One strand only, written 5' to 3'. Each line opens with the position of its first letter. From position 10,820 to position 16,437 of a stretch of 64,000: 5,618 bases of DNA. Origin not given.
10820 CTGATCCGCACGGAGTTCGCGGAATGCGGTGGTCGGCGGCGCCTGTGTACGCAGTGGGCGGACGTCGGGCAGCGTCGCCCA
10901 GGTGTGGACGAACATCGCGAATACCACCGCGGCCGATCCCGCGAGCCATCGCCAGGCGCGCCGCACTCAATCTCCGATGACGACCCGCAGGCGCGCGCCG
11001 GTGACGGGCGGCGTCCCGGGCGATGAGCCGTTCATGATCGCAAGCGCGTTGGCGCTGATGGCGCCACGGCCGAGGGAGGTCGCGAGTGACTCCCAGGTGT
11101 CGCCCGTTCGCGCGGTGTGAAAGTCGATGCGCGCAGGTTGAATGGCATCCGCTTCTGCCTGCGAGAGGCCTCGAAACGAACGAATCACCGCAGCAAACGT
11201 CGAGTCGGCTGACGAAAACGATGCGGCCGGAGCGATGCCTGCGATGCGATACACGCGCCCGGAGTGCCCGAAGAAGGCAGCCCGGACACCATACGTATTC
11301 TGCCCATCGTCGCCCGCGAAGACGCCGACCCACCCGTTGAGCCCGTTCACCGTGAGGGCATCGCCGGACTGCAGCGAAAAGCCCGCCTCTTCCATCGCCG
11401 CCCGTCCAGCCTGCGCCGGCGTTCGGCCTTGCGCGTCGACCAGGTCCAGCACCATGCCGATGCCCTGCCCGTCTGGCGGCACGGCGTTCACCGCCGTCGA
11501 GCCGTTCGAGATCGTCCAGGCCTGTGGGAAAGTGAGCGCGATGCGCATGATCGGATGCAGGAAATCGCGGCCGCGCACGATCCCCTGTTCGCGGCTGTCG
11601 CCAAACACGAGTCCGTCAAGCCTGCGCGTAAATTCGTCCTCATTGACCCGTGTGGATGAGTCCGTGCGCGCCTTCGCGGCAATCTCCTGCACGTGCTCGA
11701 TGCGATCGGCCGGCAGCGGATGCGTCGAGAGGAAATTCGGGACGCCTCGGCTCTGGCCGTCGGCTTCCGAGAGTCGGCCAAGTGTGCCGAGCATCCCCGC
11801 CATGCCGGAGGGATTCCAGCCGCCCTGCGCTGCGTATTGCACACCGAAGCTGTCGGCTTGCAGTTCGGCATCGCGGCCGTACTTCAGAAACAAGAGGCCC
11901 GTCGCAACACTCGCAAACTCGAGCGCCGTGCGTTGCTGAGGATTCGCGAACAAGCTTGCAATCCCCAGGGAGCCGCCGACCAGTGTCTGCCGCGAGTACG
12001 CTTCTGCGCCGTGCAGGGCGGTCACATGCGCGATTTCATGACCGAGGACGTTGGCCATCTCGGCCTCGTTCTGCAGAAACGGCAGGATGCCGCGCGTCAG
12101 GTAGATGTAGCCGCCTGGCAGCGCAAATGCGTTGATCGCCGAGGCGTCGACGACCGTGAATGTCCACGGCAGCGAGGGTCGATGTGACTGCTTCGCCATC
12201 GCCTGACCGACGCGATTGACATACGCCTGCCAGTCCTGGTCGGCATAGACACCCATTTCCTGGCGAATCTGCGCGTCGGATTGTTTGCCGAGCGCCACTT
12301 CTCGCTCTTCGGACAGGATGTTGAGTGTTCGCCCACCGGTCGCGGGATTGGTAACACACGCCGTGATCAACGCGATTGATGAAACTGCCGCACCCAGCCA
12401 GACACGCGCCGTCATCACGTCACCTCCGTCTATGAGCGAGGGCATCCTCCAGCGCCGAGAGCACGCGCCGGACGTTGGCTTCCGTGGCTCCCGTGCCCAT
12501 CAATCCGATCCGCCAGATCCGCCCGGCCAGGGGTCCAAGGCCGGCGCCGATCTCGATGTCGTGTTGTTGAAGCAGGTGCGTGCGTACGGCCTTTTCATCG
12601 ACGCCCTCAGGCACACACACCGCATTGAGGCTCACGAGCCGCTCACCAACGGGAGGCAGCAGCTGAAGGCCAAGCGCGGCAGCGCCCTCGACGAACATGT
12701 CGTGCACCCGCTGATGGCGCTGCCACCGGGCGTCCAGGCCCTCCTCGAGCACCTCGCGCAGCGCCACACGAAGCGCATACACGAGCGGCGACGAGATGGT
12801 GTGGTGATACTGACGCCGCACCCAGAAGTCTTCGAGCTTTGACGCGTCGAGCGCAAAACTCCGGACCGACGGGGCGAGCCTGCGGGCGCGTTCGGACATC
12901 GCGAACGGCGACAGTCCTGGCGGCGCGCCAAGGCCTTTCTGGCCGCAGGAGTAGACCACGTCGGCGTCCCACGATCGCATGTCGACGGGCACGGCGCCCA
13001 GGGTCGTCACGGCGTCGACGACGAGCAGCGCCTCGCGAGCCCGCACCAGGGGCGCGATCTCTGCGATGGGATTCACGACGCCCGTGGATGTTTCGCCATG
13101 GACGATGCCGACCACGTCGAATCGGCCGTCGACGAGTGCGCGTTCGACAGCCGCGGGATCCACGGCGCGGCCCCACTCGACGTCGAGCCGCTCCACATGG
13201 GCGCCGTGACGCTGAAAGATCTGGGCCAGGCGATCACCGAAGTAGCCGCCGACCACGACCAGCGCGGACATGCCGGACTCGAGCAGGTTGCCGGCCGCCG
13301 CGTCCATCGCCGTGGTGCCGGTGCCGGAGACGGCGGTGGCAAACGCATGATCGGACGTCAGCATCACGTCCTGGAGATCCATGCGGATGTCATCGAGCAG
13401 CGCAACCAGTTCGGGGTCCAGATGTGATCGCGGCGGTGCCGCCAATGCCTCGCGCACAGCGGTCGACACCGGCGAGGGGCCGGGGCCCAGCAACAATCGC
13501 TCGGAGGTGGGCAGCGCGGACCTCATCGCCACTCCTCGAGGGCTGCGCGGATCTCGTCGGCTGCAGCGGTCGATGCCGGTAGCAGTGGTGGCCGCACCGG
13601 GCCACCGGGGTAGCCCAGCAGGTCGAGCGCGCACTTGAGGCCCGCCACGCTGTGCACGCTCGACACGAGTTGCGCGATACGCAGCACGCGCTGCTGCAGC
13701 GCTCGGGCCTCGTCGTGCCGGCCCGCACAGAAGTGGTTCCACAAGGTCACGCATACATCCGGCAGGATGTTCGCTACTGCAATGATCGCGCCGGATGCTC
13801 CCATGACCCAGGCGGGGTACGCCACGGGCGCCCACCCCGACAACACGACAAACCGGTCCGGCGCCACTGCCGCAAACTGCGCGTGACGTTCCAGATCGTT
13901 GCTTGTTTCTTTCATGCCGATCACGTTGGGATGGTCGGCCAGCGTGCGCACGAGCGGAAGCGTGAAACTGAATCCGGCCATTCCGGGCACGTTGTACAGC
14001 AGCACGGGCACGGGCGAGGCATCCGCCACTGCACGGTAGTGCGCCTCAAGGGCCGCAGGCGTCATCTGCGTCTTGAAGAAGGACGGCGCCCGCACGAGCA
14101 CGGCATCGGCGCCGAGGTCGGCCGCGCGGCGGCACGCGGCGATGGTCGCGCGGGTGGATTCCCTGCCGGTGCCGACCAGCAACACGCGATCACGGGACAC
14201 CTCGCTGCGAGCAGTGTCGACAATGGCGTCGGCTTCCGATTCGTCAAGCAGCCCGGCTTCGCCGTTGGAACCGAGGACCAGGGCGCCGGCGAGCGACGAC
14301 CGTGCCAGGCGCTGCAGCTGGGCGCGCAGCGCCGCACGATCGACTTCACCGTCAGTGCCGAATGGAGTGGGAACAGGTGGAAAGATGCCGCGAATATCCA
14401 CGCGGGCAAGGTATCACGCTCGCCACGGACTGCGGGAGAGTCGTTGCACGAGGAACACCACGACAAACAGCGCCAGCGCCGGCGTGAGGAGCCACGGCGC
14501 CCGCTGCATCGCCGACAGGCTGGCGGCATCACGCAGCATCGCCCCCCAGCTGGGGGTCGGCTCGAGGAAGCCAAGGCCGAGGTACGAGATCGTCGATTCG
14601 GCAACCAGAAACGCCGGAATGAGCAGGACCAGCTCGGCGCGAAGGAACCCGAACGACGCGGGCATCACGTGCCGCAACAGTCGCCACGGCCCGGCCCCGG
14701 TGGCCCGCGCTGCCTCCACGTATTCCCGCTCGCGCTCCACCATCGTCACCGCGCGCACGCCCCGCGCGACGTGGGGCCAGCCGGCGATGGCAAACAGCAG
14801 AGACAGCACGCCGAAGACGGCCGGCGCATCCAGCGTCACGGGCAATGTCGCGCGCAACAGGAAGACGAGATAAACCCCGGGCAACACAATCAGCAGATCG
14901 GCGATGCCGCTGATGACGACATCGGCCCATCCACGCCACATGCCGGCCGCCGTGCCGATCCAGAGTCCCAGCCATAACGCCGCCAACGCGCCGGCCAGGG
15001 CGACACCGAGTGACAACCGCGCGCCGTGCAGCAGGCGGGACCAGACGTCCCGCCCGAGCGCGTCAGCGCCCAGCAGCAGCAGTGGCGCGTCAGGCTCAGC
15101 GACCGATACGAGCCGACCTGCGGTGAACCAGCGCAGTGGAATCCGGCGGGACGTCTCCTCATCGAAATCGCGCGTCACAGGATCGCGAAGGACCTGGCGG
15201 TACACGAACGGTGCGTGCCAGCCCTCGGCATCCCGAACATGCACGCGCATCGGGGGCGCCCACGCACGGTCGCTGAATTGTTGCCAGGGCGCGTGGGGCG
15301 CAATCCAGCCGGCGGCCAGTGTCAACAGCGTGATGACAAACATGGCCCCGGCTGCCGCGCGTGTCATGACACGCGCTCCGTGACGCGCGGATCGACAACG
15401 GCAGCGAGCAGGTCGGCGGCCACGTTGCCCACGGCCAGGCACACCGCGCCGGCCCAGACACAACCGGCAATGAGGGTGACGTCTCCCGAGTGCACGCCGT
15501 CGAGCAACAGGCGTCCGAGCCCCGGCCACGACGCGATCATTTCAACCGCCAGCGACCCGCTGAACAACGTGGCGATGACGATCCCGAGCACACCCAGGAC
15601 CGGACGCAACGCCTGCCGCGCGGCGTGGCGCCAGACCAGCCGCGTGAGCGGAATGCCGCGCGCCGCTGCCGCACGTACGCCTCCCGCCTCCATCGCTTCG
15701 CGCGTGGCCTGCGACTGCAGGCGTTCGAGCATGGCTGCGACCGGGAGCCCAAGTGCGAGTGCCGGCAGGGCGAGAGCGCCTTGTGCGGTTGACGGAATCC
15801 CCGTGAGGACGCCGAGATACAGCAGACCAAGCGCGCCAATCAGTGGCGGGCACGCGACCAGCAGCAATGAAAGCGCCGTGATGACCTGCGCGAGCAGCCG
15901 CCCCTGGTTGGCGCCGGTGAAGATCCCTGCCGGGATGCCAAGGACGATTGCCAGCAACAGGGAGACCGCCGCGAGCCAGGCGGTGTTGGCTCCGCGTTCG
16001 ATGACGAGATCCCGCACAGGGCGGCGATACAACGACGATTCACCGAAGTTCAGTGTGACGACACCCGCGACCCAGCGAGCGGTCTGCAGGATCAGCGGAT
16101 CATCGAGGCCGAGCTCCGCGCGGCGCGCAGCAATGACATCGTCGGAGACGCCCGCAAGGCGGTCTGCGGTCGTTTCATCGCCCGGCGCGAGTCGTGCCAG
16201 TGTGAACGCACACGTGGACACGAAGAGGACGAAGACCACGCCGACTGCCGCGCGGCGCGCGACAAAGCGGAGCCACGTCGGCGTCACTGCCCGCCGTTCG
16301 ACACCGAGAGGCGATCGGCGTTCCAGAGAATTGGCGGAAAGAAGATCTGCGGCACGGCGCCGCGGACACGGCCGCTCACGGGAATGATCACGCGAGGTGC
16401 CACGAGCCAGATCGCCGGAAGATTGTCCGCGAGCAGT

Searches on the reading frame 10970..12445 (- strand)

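Call 41: search_protein_families(library=pfam, proteins=[window:10970-12445:-], max_evalue=0.00001)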
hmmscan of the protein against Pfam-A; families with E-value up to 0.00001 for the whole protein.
window:10970-12445:- (492 aa): 1 family
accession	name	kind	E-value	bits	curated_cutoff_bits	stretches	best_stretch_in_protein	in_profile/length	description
PF01435.24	Peptidase_M48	-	3.6e-35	121.9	20.3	1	73-255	4-185/186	Peptidase family M48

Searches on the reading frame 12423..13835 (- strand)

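Call 41: search_protein_families(library=pfam, proteins=[window:12423-13835:-], max_evalue=0.00001)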
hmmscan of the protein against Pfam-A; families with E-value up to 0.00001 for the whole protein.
window:12423-13835:- (471 aa): 1 family
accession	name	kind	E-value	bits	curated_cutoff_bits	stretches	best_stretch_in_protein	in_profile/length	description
PF00266.25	Aminotran_5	-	8e-25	88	21.5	1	138-432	36-338/371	Aminotransferase class-V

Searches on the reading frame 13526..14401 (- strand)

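Call 41: search_protein_families(library=pfam, proteins=[window:13526-14401:-], max_evalue=0.00001)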
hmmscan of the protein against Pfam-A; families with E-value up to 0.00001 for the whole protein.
window:13526-14401:- (292 aa): 1 family
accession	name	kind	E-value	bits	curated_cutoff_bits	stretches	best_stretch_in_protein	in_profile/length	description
PF00701.28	DHDPS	-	1.1e-54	185.6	22.1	1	3-290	2-288/289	Dihydrodipicolinate synthetase family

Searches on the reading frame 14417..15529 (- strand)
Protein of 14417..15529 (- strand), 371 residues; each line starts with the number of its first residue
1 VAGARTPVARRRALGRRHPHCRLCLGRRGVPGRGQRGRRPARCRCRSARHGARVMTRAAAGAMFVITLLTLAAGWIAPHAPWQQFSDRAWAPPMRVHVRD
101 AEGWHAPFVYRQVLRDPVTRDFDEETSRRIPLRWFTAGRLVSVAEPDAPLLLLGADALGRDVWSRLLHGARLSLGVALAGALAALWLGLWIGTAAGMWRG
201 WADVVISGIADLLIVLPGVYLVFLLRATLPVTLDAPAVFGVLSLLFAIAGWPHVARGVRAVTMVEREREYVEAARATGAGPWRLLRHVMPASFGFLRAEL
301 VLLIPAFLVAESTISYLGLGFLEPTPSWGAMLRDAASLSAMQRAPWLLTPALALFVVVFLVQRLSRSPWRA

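Call 41: search_protein_families(library=pfam, proteins=[window:14417-15529:-], max_evalue=0.00001)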
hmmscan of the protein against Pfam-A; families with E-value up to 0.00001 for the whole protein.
window:14417-15529:- (371 aa): 1 family
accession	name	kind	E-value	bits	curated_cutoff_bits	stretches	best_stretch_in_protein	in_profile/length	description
PF00528.27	BPD_transp_1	-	7.3e-17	62.1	26.4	1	188-363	1-173/184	Binding-protein-dependent transport system inner membrane component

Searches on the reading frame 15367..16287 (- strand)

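Call 41: search_protein_families(library=pfam, proteins=[window:15367-16287:-], max_evalue=0.00001)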
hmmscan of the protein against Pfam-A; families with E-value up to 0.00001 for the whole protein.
window:15367-16287:- (307 aa): 2 families
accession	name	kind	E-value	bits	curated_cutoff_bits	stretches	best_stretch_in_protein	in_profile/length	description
PF00528.27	BPD_transp_1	-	5.4e-27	95.1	26.4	1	117-303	1-183/184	Binding-protein-dependent transport system inner membrane component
PF19300.4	BPD_transp_1_N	-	6.1e-08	33.3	23.8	1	6-78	2-74/114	Binding-prot-dependent transport system membrane comp, N-term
